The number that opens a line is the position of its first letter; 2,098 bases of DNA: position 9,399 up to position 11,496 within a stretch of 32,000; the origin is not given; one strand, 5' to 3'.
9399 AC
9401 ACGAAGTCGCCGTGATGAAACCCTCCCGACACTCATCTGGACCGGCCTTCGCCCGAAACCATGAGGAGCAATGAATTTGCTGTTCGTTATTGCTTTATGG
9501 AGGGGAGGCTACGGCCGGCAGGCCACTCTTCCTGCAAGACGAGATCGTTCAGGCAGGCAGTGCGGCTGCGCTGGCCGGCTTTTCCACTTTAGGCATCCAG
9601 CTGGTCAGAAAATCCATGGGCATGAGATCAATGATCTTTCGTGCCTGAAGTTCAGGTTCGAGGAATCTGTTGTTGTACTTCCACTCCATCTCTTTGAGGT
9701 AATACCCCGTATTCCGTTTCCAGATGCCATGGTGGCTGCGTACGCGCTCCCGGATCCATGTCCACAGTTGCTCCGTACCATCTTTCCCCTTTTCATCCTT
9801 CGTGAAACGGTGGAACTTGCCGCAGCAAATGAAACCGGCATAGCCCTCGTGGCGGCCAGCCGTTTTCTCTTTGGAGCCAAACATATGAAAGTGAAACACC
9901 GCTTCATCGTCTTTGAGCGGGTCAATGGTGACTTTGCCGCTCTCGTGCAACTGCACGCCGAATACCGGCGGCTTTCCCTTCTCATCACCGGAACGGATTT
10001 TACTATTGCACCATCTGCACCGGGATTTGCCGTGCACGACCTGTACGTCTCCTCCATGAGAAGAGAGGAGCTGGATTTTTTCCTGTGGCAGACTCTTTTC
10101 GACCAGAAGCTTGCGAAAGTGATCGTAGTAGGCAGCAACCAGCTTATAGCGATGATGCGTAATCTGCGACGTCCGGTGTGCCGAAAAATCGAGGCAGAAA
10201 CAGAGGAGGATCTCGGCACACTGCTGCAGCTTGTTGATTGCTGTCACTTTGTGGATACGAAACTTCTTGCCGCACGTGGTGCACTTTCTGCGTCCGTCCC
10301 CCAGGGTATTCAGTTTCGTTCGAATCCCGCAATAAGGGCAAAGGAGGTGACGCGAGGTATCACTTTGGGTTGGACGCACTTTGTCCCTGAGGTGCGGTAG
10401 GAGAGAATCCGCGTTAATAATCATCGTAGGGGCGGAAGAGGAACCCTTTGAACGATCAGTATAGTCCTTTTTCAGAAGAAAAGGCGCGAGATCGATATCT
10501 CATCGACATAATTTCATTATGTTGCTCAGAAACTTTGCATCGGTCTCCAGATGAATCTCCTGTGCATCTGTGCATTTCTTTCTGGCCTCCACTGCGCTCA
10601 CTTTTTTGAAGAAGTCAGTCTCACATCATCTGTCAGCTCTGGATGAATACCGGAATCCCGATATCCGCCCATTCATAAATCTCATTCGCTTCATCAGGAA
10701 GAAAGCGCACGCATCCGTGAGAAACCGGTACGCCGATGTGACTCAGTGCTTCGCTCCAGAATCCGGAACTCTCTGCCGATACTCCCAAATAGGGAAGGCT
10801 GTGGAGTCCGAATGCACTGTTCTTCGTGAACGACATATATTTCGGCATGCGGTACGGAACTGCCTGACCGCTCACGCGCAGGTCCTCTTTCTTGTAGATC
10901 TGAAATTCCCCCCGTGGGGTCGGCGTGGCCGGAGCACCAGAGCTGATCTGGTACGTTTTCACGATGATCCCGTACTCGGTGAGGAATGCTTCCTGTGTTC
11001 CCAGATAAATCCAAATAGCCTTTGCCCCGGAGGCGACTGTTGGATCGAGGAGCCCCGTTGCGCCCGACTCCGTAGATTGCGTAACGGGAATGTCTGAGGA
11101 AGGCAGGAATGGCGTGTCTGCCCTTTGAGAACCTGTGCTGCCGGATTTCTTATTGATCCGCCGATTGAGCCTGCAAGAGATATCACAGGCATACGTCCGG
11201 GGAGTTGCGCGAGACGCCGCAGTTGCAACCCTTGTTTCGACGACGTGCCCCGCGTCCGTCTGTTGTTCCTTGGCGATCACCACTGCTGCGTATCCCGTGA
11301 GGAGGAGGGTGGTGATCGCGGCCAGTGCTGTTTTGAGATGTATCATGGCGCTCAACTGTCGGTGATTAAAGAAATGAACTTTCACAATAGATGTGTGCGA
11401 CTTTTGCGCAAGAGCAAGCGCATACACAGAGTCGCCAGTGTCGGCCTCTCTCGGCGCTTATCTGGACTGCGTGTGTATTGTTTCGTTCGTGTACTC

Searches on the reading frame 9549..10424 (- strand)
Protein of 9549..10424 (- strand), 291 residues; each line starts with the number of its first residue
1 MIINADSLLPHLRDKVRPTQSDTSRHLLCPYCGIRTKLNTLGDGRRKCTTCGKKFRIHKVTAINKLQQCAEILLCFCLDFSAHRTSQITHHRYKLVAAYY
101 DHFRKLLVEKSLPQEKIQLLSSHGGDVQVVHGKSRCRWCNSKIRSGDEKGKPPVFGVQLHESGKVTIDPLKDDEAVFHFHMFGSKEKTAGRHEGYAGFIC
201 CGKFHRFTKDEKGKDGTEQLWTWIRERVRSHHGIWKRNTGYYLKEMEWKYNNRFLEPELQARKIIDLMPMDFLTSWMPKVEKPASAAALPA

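Call 13: search_protein_families(library=pfam, proteins=[window:9549-10424:-], max_evalue=0.01)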
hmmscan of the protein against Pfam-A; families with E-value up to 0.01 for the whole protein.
window:9549-10424:- (291 aa): 0 families

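Call 43: search_protein_families(library=ncbifam, proteins=[window:9549-10424:-], max_evalue=1)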
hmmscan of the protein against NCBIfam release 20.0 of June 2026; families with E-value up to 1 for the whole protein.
window:9549-10424:- (291 aa): 5 families
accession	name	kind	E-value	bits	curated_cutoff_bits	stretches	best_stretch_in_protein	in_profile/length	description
NF003058.0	PRK03976.1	equivalog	0.018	15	87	1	12-55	22-64/91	50S ribosomal protein L37ae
NF001607.0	PRK00398.1-4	equivalog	0.024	14.4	89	1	22-34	24-36/53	DNA-directed RNA polymerase subunit P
NF007142.0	PRK09585.2-1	equivalog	0.043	12.7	435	1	75-128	53-106/384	anhydro-N-acetylmuramic acid kinase AnmK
NF033547.1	transpos_IS1595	equivalog_domain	0.049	13.5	75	1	216-253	177-215/215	IS1595 family transposase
NF003331.0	PRK04338.1-7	equivalog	0.16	10.7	560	1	27-68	243-282/376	tRNA (guanine(26)-N(2))-dimethyltransferase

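Call 45: search_protein_families(library=pfam, proteins=[window:9549-10424:-], max_evalue=5)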
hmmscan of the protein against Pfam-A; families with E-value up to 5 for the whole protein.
window:9549-10424:- (291 aa): 6 families
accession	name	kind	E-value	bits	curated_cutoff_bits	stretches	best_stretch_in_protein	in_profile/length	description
PF12762.13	DDE_Tnp_IS1595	-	0.14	12.6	27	1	214-251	115-153/153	ISXO2-like transposase domain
PF13248.11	Zn_ribbon_3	-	0.26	11.3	27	1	26-35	16-25/26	zinc-ribbon domain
PF12773.13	DZR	-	0.36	11.5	27.3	1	26-55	12-34/45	Double zinc ribbon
PF13240.11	Zn_Ribbon_1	-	0.57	10.5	25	0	41-54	9-22/23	zinc-ribbon domain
PF14354.12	Lar_restr_allev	-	0.88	10.3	28.6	1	27-58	4-38/58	Restriction alleviation protein Lar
PF12760.12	Zn_ribbon_IS1595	-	4.2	7.9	25.4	1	29-53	21-45/46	Transposase zinc-ribbon domain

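Call 59: find_homologous_proteins(query=window:9549-10424:-, max_evalue=0.001)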
Query window:9549-10424:- (291 aa): 134 proteins with E <= 0.001 among 455 candidates; the best 120 are listed.
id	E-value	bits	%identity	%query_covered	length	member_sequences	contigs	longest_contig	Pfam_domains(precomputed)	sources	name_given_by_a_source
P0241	7.8e-190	648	93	100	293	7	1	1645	-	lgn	-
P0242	1.2e-164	565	81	96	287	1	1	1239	-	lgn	-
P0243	1.2e-157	542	76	99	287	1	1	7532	-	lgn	-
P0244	6.4e-156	536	77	99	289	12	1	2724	-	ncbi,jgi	-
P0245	1.5e-155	535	76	99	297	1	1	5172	-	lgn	-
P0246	2.1e-155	535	77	98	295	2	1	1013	-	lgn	-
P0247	1.9e-154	531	78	97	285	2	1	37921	-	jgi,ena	-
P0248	6.6e-154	530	74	99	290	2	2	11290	-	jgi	jgi:hypothetical protein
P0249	6.1e-153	527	76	98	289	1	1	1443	-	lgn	-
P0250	1.6e-152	525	78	97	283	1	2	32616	-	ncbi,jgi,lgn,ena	-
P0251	7.7e-152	523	74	100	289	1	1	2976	-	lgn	-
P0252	1.8e-151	522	76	98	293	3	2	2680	-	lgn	-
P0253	5.0e-151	520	74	99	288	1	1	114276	-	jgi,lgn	-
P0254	5.5e-151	520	76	95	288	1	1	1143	-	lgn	-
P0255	1.9e-149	515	76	96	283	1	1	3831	-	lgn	-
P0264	5.8e-144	497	74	97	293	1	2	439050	-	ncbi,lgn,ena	-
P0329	1.7e-78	282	46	96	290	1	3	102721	-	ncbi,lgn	-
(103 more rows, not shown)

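Call 60: find_encoding_contigs(protein=P0250, flank=6000, max_places=1)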
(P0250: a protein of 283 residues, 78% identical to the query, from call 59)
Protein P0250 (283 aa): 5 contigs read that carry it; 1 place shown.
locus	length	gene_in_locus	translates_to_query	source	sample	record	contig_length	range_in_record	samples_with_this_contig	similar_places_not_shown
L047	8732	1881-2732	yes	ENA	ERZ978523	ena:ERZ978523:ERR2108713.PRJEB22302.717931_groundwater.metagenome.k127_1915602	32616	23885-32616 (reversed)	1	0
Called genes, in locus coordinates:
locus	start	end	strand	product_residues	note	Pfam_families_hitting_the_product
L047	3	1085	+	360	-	?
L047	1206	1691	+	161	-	-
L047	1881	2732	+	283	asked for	-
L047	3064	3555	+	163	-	PF04542:Sigma70_r2, PF08281:Sigma70_r4_2, PF04545:Sigma70_r4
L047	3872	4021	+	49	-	PF28077:THIVI_2564 (weak)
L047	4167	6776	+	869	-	PF02861:Clp_N, PF00004:AAA, PF23569:NBD_SMAX1, PF17871:AAA_lid_9, PF00004:AAA, PF07724:AAA_2, PF07728:AAA_5, PF10431:ClpB_D2-small, +9 more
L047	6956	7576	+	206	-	PF12666:PrgI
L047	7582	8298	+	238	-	PF26593:TraC-like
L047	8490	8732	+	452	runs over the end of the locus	PF23459:S1_RRP5 (faint), PF00575:S1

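Call 61: find_encoding_contigs(protein=P0264, flank=6000, max_places=1)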
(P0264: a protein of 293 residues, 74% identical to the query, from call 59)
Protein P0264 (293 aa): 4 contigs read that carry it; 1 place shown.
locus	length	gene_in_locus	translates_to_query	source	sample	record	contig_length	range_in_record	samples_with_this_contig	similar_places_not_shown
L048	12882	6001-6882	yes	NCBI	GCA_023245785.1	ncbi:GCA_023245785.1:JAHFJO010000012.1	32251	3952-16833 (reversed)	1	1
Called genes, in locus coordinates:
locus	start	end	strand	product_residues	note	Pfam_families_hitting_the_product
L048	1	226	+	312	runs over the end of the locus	PF02653:BPD_transp_2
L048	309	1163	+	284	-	PF02653:BPD_transp_2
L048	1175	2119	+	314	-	PF01180:DHO_dh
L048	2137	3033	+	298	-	PF10418:DHODB_Fe-S_bind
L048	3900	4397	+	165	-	PF00258:Flavodoxin_1 (weak)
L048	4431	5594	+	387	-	PF07690:MFS_1, PF11700:ATG22, PF07690:MFS_1 (weak)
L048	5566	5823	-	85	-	PF01541:GIY-YIG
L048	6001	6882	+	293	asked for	-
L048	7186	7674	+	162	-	PF04542:Sigma70_r2, PF08281:Sigma70_r4_2, PF04545:Sigma70_r4 (weak)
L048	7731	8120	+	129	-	-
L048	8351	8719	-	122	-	PF00072:Response_reg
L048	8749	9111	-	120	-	PF00072:Response_reg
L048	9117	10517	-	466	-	PF00989:PAS, PF08448:PAS_4 (weak), PF13188:PAS_8 (weak), PF13426:PAS_9, PF00512:HisKA, PF13581:HATPase_c_2 (weak), PF02518:HATPase_c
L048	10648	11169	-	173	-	-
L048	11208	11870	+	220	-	-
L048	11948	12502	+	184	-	-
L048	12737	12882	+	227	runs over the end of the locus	PF00395:SLH (faint)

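Call 62: find_encoding_contigs(protein=P0329, flank=6000, max_places=1)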
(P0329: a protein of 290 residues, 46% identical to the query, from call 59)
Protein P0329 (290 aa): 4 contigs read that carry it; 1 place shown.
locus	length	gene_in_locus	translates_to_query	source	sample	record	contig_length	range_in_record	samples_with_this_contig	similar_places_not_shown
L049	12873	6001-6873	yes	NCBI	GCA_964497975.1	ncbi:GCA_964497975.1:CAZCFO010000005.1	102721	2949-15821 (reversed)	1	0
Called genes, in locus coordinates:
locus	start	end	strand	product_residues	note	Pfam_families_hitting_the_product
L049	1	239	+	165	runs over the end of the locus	-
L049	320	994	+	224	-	-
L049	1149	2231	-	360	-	-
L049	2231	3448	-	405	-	PF00266:Aminotran_5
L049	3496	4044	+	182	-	PF00258:Flavodoxin_1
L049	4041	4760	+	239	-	PF00970:FAD_binding_6, PF00175:NAD_binding_1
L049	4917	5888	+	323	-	PF27233:MJ0711_N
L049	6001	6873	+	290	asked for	-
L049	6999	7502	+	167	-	PF00011:HSP20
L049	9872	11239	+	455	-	PF00403:HMA, PF13386:DsbD_2, PF13473:Cupredoxin_1 (weak)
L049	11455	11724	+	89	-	PF02583:Trns_repr_metal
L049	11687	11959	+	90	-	PF00403:HMA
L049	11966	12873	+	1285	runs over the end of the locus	?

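Call 73: search_solved_structures(query=A10, max_evalue=1)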
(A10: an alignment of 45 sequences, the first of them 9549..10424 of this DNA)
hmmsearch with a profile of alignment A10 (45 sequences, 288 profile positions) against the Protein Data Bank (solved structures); distinct sequences matched with E-value up to 1: 1.
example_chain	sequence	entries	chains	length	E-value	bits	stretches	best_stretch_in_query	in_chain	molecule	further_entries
9e6q_Ai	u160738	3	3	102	0.35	13.4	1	15-56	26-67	Large ribosomal subunit protein eL43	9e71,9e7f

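Call 77: predict_structure(alignment_id=A10)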
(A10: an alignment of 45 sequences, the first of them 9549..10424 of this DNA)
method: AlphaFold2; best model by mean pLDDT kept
length: 291 residues; sequences in the alignment: 45
mean_pLDDT: 79.1   pTM: 0.77
mean pLDDT of the five models: 79.1, 79.0, 75.4, 74.2, 74.2
residues with pLDDT >= 90: 105; 70-90: 107; 50-70: 58; < 50: 21
segments of 3 or more residues with pLDDT < 50: 19-23, 124-131, 280-286
pLDDT, mean of each block of 10 residues (from residue 1): 90 75 59 80 85 74 87 97 95 94 95 90 46 71 65 85 92 81 57 78 75 69 83 69 94 97 96 74 47 51
secondary structure, 60 per line:
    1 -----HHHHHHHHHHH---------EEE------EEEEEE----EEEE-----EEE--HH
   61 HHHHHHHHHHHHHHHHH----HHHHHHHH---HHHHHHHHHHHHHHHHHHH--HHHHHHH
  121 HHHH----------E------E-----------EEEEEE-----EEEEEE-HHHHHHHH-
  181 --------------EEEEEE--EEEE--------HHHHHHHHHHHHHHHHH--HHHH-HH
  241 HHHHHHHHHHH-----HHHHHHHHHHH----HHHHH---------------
elements in order: H6-16 E26-28 E35-40 E45-48 E54-56 H59-77 H82-89 H93-111 H114-124 E154-159 E165-170 H172-179 E195-200 E203-206 H215-231 H234-237 H239-251 H257-267 H272-276

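Call 81: fold_search(model_id=the predicted structure, library=pdb)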
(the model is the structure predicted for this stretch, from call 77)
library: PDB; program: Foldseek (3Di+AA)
matches with E <= 10: 67; with E <= 0.001: 0
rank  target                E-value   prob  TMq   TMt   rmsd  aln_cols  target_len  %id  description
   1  7m4m_B                2.4e+00  0.11  0.13  0.19   9.8       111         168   12  Crystal structure of RBR E3 ligase RNF216 with ubiquitin (released 2022-01-05)
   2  9e6q_Ai               2.7e+00  0.57  0.10  0.29   5.3        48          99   25  Cryo-EM structure of the Pyrobaculum calidifontis 50S ribosomal subunit in complex with Dri (released 2024-11-20)
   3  2pmh                  2.7e+00  0.04  0.14  0.22  15.9       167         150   11  Crystal structure of Thr132Ala of ST1022 from Sulfolobus tokodaii (released 2008-04-22)
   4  8wmm_A                2.7e+00  0.01  0.13  0.05  20.5       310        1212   12  Structure of CbCas9-PcrIIC1 complex bound to 28-bp DNA substrate (20-nt complementary) (released 2024-06-05)
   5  6l0t_B                3.0e+00  0.04  0.09  0.12   6.7        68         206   13  Crystal structure of senecavirus A 3C protease (released 2020-09-30)
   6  5e2q_A                3.5e+00  0.01  0.11  0.06  20.9       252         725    9  Structure of human DPP3 in complex with angiotensin-II (released 2016-04-13)
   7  4iaj_C                3.7e+00  0.07  0.12  0.35   8.7        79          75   10  Crystal structure of a conserved domain protein (SP_1775) from Streptococcus pneumoniae TIGR4 at 1.91 A resolution (released 2013-02-06)
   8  4iaj_A                3.9e+00  0.06  0.12  0.32   8.8        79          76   11  Crystal structure of a conserved domain protein (SP_1775) from Streptococcus pneumoniae TIGR4 at 1.91 A resolution (released 2013-02-06)
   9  2glf_A                3.9e+00  0.02  0.06  0.04  14.9        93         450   17  Crystal structure of Aminipeptidase (M18 family) from Thermotoga Maritima (released 2006-06-13)
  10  8yoz_B                4.2e+00  0.14  0.11  0.32   7.6        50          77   24  Crystal structure of the small zinc-finger protein ZifS (TTHA0897) from Thermus thermophilus HB8. (released 2025-03-19)
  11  6l0t_A                4.2e+00  0.02  0.09  0.11  11.6        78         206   13  Crystal structure of senecavirus A 3C protease (released 2020-09-30)
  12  9pd3_N                4.6e+00  0.47  0.09  0.14   1.7        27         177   26  NER dual incision complex - DuIS (released 2026-02-18)
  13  9pd4_N                4.6e+00  0.47  0.09  0.06   1.7        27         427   26  NER dual incision complex - DuIM (released 2026-02-18)
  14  4iaj_D                4.6e+00  0.07  0.12  0.34   8.3        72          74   11  Crystal structure of a conserved domain protein (SP_1775) from Streptococcus pneumoniae TIGR4 at 1.91 A resolution (released 2013-02-06)
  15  4gop_C                5.2e+00  0.35  0.09  0.06   1.5        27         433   22  Structure and Conformational Change of a Replication Protein A Heterotrimer Bound to ssDNA (released 2012-11-28)
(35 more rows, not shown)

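Call 85: search_protein_families(library=pfam, alignment_id=A10, max_evalue=0.1)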
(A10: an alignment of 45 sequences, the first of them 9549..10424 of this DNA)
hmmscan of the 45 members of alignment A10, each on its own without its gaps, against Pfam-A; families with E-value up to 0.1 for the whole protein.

A. member 1, window:9549-10424:- (291 aa): 0 families

B. families by the number of members that match (of 45 scanned): 33 families (the first 25 are shown)
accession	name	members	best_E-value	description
PF12760.12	Zn_ribbon_IS1595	23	2.9e-05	Transposase zinc-ribbon domain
PF12773.13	DZR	9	0.0069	Double zinc ribbon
PF12762.13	DDE_Tnp_IS1595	9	0.0082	ISXO2-like transposase domain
PF13248.11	Zn_ribbon_3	6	0.002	zinc-ribbon domain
PF18912.6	DZR_2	6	0.0035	Double zinc ribbon domain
PF13240.11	Zn_Ribbon_1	6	0.004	zinc-ribbon domain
PF23550.1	zf_Tbcl_Rhp7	6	0.033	DNA repair protein rhp7 treble clef domain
PF09723.15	Zn_ribbon_8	5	0.0049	Zinc ribbon domain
PF22191.2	IBR_1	5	0.04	IBR domain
PF09788.14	Tmemb_55A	3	0.013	Transmembrane protein 55A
PF06467.20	zf-FCS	3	0.019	MYM-type Zinc finger with FCS sequence motif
PF10367.15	zf-Vps39_C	2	0.0022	Vacuolar sorting protein 39 C-terminal zinc finger domain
PF08271.17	Zn_Ribbon_TF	2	0.013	TFIIB zinc-binding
PF13913.12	zf-C2HC_2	2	0.021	zinc-finger of a C2HC-type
PF09297.16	Zn_ribbon_NUD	2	0.036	NADH pyrophosphatase zinc ribbon domain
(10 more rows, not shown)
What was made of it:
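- p291 family members hit the IS1595 zinc-ribbon model (23 of 45) and the ISXO2 DDE model (9 of 45) (call 85).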

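Call 91: search_protein_families(library=pfam, proteins=[L048:7731-8120:+, L047:3872-4021:+], max_evalue=0.001)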
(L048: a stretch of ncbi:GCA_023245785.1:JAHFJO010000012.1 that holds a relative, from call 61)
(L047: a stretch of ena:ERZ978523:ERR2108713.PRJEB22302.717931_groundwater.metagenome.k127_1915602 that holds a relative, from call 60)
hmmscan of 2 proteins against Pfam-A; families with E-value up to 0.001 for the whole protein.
L048:7731-8120:+ (129 aa): 0 families

L047:3872-4021:+ (49 aa): 0 families

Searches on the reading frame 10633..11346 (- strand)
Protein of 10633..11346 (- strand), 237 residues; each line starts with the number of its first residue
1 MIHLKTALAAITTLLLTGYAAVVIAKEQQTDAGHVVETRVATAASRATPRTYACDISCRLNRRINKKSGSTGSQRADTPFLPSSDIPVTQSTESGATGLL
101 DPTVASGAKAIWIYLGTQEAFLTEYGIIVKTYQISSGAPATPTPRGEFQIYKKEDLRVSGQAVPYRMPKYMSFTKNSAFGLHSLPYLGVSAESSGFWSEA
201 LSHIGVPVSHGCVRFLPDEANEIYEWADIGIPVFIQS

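Call 12: find_encoding_contigs(protein=window:10633-11346:-, flank=10000, max_places=6)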
Protein window:10633-11346:- (237 aa): 24 contigs read that carry it; 3 places shown.
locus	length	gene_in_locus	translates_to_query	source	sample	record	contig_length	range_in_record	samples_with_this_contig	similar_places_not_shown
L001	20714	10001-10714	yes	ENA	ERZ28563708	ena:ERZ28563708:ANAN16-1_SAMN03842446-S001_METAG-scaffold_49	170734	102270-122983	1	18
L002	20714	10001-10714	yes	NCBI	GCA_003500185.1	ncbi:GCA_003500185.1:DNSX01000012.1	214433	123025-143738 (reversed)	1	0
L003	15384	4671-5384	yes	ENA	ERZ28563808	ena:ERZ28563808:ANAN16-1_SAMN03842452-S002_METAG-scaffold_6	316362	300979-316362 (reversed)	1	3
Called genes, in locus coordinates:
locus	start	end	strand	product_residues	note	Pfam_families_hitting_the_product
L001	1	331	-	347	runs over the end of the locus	PF03330:DPBB_1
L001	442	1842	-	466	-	PF01471:PG_binding_1 (weak), PF08823:PG_binding_2 (faint), PF09374:PG_binding_3 (faint), PF01471:PG_binding_1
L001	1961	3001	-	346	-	PF01321:Creatinase_N, PF00557:Peptidase_M24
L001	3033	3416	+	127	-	PF18895:T4SS_pilin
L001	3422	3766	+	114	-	PF18895:T4SS_pilin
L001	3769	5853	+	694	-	-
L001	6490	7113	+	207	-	PF02517:Rce1-like (weak)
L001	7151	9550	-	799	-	PF00479:G6PD_N, PF03807:F420_oxidored (faint), PF02781:G6PD_C, PF03446:NAD_binding_2, PF00393:6PGD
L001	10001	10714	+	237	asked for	PF03734:YkuD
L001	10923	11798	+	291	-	-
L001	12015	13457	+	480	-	PF11999:Ice_binding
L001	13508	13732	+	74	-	-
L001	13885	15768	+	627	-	PF00395:SLH (faint), PF13205:Big_5 (faint), PF07452:CHRD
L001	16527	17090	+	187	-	-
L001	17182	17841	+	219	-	PF00395:SLH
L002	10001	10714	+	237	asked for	PF03734:YkuD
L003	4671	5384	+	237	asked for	PF03734:YkuD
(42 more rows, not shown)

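Call 13: search_protein_families(library=pfam, proteins=[window:10633-11346:-], max_evalue=0.01)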
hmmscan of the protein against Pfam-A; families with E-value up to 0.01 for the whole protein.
window:10633-11346:- (237 aa): 1 family
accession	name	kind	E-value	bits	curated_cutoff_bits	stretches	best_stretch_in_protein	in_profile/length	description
PF03734.19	YkuD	-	5.7e-16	59.8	23.4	1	109-235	2-146/146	L,D-transpeptidase catalytic domain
